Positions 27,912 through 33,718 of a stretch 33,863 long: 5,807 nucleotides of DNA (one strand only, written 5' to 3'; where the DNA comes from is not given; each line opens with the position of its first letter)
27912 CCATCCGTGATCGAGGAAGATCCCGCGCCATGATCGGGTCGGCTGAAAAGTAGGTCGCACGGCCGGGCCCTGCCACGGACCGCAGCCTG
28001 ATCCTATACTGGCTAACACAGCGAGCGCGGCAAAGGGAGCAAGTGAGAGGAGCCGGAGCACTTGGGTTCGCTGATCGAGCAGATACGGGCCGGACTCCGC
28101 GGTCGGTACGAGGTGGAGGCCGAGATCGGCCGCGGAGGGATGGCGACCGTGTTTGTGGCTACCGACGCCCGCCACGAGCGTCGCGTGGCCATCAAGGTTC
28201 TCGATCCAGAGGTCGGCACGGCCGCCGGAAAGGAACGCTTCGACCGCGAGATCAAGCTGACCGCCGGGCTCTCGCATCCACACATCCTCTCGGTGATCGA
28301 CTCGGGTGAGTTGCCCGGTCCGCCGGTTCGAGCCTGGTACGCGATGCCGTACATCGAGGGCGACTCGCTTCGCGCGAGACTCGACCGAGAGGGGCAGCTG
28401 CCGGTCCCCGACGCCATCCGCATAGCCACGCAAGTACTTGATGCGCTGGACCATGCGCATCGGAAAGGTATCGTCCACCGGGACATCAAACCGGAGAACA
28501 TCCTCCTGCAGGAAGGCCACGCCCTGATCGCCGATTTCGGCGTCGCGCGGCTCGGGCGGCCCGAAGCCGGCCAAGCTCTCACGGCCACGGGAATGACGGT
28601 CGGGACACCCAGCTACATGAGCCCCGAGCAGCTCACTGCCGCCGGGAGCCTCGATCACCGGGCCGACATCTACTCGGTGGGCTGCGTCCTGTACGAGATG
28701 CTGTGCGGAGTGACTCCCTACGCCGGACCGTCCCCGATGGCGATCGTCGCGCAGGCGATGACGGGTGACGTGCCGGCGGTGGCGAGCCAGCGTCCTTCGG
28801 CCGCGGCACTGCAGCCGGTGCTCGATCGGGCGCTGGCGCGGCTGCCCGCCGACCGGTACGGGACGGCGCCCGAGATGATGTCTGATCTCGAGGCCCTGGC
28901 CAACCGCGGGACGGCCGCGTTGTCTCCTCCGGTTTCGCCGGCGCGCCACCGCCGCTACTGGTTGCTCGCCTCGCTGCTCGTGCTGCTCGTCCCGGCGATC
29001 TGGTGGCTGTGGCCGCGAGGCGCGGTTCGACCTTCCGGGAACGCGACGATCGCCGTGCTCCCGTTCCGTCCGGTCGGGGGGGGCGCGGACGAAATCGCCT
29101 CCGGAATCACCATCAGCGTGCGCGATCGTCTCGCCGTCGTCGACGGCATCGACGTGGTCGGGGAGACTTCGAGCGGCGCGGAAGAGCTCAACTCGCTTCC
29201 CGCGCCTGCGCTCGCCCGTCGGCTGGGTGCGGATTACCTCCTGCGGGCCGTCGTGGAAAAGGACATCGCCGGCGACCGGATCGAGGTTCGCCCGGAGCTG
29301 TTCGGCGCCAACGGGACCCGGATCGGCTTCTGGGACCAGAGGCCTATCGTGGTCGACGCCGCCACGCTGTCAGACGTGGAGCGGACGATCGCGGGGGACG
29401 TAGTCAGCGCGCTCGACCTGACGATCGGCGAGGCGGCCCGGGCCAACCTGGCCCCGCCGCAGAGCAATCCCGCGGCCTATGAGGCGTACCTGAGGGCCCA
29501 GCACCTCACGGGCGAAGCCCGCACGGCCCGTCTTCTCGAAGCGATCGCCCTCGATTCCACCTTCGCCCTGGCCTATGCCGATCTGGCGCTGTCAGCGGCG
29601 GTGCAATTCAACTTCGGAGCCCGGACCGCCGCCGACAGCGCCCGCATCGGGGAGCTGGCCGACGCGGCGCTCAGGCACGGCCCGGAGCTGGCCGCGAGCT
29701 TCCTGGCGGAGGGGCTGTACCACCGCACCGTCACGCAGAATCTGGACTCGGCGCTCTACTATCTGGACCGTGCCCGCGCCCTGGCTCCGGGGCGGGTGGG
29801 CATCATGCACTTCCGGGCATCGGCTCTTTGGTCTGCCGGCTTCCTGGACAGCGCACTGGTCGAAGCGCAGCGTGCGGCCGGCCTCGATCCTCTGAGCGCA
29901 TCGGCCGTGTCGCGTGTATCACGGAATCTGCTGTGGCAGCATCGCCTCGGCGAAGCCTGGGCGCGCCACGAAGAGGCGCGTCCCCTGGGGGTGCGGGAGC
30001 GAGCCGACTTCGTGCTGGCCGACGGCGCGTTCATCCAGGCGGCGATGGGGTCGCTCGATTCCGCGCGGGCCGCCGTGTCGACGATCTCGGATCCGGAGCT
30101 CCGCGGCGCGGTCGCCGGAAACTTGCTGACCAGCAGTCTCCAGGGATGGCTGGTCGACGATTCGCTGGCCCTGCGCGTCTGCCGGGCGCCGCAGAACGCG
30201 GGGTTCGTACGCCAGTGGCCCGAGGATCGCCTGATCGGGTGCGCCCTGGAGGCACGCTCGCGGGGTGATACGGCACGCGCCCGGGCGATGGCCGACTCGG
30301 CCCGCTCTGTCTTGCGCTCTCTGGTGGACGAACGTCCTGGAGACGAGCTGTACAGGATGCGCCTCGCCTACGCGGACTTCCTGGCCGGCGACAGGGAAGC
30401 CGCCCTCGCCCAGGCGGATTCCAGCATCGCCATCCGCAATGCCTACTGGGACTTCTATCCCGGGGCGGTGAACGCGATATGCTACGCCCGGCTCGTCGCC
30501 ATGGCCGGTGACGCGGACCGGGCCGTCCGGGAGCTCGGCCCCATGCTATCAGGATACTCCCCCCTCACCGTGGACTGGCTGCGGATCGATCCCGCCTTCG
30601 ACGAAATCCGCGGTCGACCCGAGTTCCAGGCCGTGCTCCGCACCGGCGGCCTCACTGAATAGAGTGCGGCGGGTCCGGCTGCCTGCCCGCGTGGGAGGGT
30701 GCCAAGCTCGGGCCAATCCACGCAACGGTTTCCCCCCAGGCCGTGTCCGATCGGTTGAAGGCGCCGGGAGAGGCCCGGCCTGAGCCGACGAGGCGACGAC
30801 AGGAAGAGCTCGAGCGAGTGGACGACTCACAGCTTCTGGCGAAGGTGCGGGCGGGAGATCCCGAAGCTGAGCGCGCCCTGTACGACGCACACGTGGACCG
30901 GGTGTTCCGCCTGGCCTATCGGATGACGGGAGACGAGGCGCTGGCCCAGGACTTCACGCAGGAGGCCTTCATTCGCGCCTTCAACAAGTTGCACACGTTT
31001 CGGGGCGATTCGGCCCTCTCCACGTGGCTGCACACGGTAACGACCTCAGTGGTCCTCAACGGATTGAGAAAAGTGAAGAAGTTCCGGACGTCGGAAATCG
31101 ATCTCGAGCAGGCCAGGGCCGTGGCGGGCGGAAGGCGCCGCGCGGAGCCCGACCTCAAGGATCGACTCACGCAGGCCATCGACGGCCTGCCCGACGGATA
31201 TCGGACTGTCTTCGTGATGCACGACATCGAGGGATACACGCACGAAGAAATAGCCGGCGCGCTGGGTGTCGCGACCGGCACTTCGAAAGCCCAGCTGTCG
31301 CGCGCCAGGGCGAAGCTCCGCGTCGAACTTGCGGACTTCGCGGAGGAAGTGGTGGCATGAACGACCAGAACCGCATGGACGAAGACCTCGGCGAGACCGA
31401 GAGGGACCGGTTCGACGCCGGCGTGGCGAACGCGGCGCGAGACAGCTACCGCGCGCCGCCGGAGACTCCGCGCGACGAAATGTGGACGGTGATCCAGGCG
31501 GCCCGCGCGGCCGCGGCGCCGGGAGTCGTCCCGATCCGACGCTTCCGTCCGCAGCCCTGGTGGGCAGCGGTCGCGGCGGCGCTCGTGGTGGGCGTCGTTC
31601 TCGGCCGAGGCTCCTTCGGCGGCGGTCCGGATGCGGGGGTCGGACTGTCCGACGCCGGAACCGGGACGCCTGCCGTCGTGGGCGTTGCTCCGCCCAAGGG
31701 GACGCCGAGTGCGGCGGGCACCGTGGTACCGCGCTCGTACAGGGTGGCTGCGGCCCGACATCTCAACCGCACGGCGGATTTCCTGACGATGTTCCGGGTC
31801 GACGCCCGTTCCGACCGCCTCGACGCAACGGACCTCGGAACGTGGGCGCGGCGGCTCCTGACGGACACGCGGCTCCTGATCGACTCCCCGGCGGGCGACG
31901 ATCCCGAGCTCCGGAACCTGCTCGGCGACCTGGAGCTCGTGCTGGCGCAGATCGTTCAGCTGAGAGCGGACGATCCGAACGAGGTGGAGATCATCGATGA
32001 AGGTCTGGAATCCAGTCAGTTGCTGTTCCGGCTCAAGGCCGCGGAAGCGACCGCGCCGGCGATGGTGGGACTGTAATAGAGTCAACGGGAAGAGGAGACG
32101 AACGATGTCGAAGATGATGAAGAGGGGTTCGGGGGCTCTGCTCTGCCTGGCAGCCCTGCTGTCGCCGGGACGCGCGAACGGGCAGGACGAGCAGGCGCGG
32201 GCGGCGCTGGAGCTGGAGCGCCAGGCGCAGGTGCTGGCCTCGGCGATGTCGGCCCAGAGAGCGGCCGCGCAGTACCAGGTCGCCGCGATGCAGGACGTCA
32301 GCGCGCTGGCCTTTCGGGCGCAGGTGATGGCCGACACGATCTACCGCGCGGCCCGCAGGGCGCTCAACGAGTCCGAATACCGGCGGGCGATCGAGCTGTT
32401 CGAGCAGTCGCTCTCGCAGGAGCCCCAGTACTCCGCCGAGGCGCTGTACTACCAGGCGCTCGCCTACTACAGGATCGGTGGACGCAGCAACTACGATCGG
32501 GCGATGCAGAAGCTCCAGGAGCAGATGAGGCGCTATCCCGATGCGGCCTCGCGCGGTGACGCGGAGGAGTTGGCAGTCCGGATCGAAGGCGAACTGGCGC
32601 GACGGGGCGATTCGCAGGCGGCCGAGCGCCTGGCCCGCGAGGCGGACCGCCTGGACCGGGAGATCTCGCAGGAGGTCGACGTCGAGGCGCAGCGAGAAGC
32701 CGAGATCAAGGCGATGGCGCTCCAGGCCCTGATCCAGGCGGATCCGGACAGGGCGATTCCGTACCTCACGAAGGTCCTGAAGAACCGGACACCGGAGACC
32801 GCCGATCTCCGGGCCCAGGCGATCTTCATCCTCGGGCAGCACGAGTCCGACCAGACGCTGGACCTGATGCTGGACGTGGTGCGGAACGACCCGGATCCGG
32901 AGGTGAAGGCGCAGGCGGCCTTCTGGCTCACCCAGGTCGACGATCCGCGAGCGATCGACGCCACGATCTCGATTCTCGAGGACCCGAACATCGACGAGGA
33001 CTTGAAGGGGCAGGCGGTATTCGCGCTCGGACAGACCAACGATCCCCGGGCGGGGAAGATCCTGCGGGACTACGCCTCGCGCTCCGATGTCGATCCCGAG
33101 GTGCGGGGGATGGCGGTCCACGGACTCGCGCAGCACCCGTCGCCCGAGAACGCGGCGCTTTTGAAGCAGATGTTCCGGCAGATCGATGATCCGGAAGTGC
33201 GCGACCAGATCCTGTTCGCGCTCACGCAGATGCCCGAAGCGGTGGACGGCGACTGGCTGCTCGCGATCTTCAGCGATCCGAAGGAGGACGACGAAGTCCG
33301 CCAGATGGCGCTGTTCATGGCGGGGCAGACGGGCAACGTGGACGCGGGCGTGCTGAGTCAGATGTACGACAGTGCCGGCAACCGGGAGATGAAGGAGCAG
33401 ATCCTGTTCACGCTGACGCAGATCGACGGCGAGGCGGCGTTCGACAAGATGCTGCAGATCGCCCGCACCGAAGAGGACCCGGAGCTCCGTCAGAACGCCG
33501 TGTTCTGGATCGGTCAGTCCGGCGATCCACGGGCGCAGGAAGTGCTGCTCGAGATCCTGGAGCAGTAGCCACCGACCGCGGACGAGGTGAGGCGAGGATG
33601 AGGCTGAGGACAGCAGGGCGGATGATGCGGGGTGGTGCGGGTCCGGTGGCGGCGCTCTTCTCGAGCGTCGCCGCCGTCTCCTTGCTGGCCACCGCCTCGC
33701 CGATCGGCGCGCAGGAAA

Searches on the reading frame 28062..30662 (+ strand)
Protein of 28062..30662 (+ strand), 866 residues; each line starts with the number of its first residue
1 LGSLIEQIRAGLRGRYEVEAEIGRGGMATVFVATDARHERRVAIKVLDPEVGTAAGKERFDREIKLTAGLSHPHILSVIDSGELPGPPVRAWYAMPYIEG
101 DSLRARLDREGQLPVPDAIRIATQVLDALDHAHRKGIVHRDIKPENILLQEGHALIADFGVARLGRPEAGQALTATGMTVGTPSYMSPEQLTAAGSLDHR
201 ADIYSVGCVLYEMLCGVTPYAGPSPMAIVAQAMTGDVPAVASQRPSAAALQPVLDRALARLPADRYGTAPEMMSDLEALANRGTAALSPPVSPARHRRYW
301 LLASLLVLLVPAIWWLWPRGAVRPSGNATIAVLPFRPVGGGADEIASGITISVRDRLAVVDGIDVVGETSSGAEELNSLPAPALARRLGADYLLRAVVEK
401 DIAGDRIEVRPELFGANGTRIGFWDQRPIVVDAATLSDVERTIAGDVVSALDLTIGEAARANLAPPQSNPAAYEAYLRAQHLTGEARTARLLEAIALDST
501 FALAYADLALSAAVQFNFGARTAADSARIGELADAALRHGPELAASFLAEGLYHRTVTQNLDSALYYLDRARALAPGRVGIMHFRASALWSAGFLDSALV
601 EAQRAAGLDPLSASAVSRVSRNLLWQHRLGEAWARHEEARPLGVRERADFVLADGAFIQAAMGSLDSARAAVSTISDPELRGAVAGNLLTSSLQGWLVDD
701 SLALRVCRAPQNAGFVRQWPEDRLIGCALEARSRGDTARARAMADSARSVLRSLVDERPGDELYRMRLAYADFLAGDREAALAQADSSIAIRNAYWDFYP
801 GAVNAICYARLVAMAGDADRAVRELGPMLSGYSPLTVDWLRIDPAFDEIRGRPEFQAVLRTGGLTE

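Call 11: search_protein_families(library=pfam, proteins=[window:28062-30662:+], max_evalue=0.001)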
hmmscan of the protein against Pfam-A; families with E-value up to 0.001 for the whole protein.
window:28062-30662:+ (866 aa): 3 families
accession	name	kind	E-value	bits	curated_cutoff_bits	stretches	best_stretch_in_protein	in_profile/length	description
PF00069.31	Pkinase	-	7.9e-48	163.6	31.7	1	16-235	1-212/263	Protein kinase domain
PF07714.23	PK_Tyr_Ser-Thr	-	3.9e-28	98.9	23.1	1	18-262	3-245/258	Protein tyrosine and serine/threonine kinase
PF01636.29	APH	-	3.9e-07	30.5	23.2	1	117-167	145-202/239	Phosphotransferase enzyme family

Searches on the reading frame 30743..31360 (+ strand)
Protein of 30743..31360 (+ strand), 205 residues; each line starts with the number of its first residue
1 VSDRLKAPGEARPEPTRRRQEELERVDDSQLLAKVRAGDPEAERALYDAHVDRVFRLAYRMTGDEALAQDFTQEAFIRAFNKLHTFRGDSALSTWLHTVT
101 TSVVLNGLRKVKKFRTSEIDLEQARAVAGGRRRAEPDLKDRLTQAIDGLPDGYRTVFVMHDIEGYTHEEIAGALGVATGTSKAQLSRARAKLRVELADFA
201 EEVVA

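Call 11: search_protein_families(library=pfam, proteins=[window:30743-31360:+], max_evalue=0.001)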
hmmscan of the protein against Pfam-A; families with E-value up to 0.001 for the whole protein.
window:30743-31360:+ (205 aa): 4 families
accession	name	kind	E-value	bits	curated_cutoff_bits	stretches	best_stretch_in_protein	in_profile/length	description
PF04542.20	Sigma70_r2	-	8e-18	64.5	24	1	46-112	1-69/71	Sigma-70 region 2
PF08281.18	Sigma70_r4_2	-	3.1e-17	62.4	25.7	1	140-192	2-54/54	Sigma-70, region 4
PF07638.17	Sigma70_ECF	-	1.5e-09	38.5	21.1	1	29-197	5-184/185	ECF sigma factor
PF04545.22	Sigma70_r4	-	2e-08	34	24.1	1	145-193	1-49/50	Sigma-70, region 4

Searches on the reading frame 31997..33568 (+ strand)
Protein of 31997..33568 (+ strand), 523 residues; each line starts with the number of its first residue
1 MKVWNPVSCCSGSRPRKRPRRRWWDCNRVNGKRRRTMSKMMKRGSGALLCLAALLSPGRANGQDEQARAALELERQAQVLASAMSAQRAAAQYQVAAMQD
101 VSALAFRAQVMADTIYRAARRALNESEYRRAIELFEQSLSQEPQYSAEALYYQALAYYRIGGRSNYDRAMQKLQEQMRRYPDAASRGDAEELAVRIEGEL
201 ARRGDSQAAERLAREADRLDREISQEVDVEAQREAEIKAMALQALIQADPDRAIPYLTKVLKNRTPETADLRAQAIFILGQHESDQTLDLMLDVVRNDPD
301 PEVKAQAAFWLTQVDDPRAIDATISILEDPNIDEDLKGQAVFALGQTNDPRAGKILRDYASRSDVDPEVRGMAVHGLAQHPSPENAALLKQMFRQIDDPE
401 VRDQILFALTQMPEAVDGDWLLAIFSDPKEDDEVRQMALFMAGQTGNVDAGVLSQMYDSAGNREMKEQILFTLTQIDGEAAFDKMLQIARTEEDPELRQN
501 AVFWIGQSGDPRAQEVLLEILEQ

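Call 11: search_protein_families(library=pfam, proteins=[window:31997-33568:+], max_evalue=0.001)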
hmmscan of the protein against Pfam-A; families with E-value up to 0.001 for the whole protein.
window:31997-33568:+ (523 aa): 7 families
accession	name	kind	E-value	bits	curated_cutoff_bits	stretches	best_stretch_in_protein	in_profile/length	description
PF13646.12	HEAT_2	-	1.1e-45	154.2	27.7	5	321-409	2-87/88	HEAT repeats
PF03130.22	HEAT_PBS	-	5.2e-14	51.6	20.9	0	497-522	1-26/27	PBS lyase HEAT-like repeat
PF11838.14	ERAP1_C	-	2.3e-11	44.1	38.2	1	331-442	124-238/318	ERAP1-like C-terminal domain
PF02985.28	HEAT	-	2.6e-07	30.7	23.5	0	293-313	7-26/31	HEAT repeat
PF01347.28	Vitellogenin_N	-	6.8e-06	25.4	24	0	237-305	478-583/590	Lipoprotein amino terminal region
PF13513.12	HEAT_EZ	-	0.00014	22.7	27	0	232-281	3-54/55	HEAT-like repeat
PF13174.12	TPR_6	-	0.00075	20.4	26.3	0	148-182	1-32/33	Tetratricopeptide repeat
